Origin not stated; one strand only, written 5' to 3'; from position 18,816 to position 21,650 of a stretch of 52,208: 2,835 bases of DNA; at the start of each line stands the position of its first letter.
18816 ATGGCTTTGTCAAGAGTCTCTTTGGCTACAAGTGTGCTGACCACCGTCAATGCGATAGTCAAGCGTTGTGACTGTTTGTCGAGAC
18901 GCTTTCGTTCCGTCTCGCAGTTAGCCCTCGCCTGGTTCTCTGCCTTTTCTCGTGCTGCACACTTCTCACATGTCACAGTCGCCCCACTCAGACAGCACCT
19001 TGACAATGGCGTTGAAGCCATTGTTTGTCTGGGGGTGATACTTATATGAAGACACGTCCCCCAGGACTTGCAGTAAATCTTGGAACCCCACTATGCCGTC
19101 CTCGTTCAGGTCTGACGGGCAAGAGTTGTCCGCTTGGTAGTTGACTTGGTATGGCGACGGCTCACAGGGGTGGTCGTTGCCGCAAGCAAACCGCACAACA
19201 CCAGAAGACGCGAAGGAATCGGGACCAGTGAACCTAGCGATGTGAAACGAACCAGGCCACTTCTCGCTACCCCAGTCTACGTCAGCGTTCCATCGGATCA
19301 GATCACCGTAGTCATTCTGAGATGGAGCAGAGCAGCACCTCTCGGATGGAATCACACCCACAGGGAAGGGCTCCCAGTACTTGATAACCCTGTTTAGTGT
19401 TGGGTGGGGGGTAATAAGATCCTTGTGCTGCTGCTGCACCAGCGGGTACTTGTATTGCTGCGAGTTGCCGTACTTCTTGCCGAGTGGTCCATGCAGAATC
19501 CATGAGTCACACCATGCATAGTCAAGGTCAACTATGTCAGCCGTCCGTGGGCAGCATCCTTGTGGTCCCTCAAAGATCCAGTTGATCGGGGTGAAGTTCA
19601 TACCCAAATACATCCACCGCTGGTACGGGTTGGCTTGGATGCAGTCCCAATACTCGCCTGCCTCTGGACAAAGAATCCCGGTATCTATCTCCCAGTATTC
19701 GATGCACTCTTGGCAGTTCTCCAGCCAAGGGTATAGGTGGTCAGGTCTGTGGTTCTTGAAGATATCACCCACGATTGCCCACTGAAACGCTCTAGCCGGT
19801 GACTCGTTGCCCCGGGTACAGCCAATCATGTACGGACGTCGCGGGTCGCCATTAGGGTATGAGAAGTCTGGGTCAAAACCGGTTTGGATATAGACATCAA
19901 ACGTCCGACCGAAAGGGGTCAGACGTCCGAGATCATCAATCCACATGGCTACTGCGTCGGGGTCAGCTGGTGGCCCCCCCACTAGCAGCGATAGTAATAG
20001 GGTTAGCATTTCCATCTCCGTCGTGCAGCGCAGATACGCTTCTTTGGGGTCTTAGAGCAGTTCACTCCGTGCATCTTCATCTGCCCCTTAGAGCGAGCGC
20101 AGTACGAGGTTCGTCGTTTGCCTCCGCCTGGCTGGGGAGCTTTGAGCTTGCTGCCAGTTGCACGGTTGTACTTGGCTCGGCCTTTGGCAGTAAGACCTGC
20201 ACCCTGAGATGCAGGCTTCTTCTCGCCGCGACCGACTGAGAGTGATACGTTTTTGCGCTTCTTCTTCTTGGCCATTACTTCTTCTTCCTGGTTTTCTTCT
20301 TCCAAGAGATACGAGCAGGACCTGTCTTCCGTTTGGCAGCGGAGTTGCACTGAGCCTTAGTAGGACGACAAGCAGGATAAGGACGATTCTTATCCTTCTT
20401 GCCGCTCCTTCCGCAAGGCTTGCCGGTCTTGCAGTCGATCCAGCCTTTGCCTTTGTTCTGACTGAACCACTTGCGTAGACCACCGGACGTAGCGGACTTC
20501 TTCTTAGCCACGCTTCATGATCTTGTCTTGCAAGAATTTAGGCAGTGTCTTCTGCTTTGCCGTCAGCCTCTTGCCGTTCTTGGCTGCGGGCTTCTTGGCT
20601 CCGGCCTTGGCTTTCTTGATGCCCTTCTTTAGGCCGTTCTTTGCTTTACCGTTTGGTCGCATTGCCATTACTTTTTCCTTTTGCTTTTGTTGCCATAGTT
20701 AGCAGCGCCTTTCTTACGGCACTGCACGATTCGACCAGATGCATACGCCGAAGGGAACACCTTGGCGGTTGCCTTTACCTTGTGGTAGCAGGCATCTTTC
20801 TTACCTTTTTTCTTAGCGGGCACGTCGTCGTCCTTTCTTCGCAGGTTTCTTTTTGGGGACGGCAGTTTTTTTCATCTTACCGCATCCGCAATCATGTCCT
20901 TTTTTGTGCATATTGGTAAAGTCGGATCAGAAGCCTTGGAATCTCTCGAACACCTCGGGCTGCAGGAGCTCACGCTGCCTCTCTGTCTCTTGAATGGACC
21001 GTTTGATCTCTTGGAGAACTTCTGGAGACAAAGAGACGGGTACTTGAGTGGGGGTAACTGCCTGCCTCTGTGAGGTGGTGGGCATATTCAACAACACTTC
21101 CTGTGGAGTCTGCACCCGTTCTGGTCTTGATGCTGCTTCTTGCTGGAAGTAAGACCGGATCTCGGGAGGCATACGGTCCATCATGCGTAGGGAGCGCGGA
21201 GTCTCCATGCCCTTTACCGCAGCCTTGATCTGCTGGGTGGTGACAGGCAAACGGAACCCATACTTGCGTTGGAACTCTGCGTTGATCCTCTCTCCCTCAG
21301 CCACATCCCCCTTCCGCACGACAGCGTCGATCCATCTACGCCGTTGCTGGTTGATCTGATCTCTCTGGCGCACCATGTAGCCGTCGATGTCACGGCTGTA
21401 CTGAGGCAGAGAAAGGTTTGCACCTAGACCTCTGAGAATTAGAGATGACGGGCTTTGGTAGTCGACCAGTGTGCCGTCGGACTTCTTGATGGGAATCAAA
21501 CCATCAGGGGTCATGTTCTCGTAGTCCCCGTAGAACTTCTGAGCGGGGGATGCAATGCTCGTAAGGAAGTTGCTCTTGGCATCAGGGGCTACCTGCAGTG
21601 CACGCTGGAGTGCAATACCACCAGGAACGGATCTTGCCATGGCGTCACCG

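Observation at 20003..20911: Tandem array of five translationally coupled, extremely basic micro-proteins (32-90 aa)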

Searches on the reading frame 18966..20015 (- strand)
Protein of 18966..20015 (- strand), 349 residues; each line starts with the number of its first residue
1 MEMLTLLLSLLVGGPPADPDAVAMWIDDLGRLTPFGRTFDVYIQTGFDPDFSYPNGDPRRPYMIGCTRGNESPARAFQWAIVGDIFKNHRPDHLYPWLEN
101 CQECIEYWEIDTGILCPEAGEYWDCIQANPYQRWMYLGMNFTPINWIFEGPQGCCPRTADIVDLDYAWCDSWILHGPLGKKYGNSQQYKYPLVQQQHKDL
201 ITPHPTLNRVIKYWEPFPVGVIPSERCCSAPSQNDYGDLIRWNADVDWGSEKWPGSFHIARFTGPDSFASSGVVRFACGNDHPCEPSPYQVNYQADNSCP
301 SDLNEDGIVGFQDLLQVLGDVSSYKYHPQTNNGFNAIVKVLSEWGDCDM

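Call 11: search_protein_families(library=phrogs, proteins=[window:18966-20015:-], max_evalue=0.00001)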
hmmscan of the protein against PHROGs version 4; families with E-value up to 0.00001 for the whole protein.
window:18966-20015:- (349 aa): 0 families

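Call 42: search_protein_families(library=pfam, proteins=[window:18966-20015:-], max_evalue=0.1)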
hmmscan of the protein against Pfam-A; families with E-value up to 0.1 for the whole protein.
window:18966-20015:- (349 aa): 0 families

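Call 113: search_protein_families(library=padloc, proteins=[window:18966-20015:-], max_evalue=0.01)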
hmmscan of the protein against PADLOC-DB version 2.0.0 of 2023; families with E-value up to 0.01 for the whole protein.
window:18966-20015:- (349 aa): 0 families
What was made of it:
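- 18966..20015 (-): Downstream neighbour: 349-aa acidic, Cys-rich protein. Its start overlaps the p5 stop by 13 nt. No Pfam, PHROG or PADLOC hit (calls 11, 42, 113).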

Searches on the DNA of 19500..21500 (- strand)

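Call 7: search_dna_similar(query=window:20003-20911:-, collection=phages, mode=distant, max_rows=20)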
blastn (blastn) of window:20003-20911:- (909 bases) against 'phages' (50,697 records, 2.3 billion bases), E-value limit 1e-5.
Records with a match: 194; places in all: 194; records where one place covers at least 80% of the query: 0.
Best place of each record, by identity: 80-90% 4; 60-80% 190.
By first word of the organism name: Synechococcus 156; Cyanophage 25; Prochlorococcus 6; Marine 4; Bacteriophage 1; Phage 1; Methylophilales 1.
By host as written in the record: - 153; Synechococcus 22; Synechococcus sp. WH7803 8; Synechococcus sp. WH 7803 2; Prochlorococcus marinus NATL2A 2; Prochlorococcus sp. NATL2A 2; Synechococcus sp. 1; Gammaproteobacteria 1; and 3 more.
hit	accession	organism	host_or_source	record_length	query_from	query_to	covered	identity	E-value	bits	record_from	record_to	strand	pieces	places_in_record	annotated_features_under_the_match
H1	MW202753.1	Bacteriophage sp.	Manatee Spring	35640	658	825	18%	69.0%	3e-6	60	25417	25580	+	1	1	hypothetical protein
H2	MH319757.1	Marine virus AG-345-O18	single cell amplified by WGA-X; seawater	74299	99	222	14%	81.7%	3e-25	122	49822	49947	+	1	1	record has no annotation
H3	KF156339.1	Synechococcus phage S-MbCM25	Synechococcus sp. WH7803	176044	99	225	14%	78.7%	8e-21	108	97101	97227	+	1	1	hypothetical protein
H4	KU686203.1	Synechococcus phage S-CAM8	Synechococcus sp.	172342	99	225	14%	78.7%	8e-21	108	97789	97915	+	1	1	hypothetical protein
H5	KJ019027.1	Synechococcus phage S-MbCM6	-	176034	99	225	14%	78.7%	8e-21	108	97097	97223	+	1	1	hypothetical protein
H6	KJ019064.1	Synechococcus phage S-MbCM6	-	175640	99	225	14%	78.7%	8e-21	108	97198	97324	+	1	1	hypothetical protein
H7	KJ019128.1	Synechococcus phage S-MbCM6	-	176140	99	225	14%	78.7%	8e-21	108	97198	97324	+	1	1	hypothetical protein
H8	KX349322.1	Cyanophage S-RIM12_Sn_31_0910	Synechococcus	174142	99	225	14%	78.7%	8e-21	108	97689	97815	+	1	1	hypothetical protein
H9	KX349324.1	Cyanophage S-RIM12_W1_12_0610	Synechococcus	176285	99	225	14%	78.7%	8e-21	108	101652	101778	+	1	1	hypothetical protein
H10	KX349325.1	Cyanophage S-RIM12_W1_24_0910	Synechococcus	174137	99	225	14%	78.7%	8e-21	108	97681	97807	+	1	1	hypothetical protein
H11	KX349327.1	Cyanophage S-RIM12_WH_07_0310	USA: Vineyard Sound, Massachusetts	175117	99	225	14%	78.7%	8e-21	108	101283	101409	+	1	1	hypothetical protein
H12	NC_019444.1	Synechococcus phage S-MbCM6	-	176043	99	225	14%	78.7%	8e-21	108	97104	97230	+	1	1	hypothetical protein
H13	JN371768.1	Synechococcus phage S-MbCM6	-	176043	99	225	14%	78.7%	8e-21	108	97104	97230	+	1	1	hypothetical protein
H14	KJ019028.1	Synechococcus phage ACG-2014d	-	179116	99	226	14%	77.3%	1e-18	101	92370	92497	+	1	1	hypothetical protein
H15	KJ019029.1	Synechococcus phage ACG-2014d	-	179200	99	226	14%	77.3%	1e-18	101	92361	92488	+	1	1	hypothetical protein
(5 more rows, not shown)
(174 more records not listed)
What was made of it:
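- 20668..20823 (-): p2: 51 aa, pI 10.5. It is the N-terminal half of a split DUF5872 domain (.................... core, Cys12 and Cys35 invariant) flanked by Lys-rich tails. DNA is 79-82% identical to T4-like cyanophage genes (call 7).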

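Call 37: get_annotated_region(hit=H12, flank=3000)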
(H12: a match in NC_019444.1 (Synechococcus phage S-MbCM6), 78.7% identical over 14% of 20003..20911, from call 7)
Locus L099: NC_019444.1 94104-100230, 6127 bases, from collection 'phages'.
description: Synechococcus phage S-MbCM6, complete genome.
organism: Synechococcus phage S-MbCM6 (NCBI taxid 3126011)
taxonomy: Viruses; Duplodnaviria; Heunggongvirae; Uroviricota; Caudoviricetes; Kyanoviridae; Namakavirus; Namakavirus smbcm6
host: -; source: -; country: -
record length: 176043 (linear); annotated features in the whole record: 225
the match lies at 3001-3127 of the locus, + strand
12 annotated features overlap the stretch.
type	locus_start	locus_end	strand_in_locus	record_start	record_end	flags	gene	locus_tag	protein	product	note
CDS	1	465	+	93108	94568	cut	-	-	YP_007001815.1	head closure Hc2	equivalent to T4-GC_117; S-MbCM6_089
CDS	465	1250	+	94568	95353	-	-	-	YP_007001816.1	tail sheath stabilizer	equivalent to T4-GC_118; S-MbCM6_090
CDS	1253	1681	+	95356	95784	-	-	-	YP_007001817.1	terminase small subunit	equivalent to T4-GC_120; S-MbCM6_091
CDS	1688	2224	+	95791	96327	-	-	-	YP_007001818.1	hypothetical protein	equivalent to T4-GC_403; S-MbCM6_092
CDS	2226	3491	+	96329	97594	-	-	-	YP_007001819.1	hypothetical protein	equivalent to T4-GC_110; S-MbCM6_093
CDS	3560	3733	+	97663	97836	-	-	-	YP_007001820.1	hypothetical protein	equivalent to T4-GC_392; S-MbCM6_094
CDS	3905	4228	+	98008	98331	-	-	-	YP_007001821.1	PetE plastocyanine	equivalent to T4-GC_225; S-MbCM6_095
CDS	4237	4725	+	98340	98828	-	-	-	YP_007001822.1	6-phosphogluconate dehydrogenase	equivalent to T4-GC_920; S-MbCM6_096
CDS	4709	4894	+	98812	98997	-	-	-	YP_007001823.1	hypothetical protein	equivalent to T4-GC_47; S-MbCM6_097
CDS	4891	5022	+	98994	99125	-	-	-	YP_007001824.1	hypothetical protein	equivalent to T4-GC_248; S-MbCM6_098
CDS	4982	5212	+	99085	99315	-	-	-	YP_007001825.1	hypothetical protein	equivalent to T4-GC_1021; S-MbCM6_099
CDS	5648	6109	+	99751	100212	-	-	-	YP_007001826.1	endonuclease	equivalent to T4-GC_228; S-MbCM6_100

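Call 101: search_rna_families(source=window, start=19500, end=21500, threshold=evalue, max_evalue=1)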
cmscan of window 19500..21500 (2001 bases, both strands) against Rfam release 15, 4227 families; matches with E-value up to 1: 1.
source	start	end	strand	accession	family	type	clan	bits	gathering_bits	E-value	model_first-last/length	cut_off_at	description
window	20269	20308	-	RF01100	PK-BYV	Cis-reg;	-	20.4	50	0.26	1-40/40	no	3'-terminal pseudoknot in BYV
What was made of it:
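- No Rfam match reaches its threshold (call 101).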
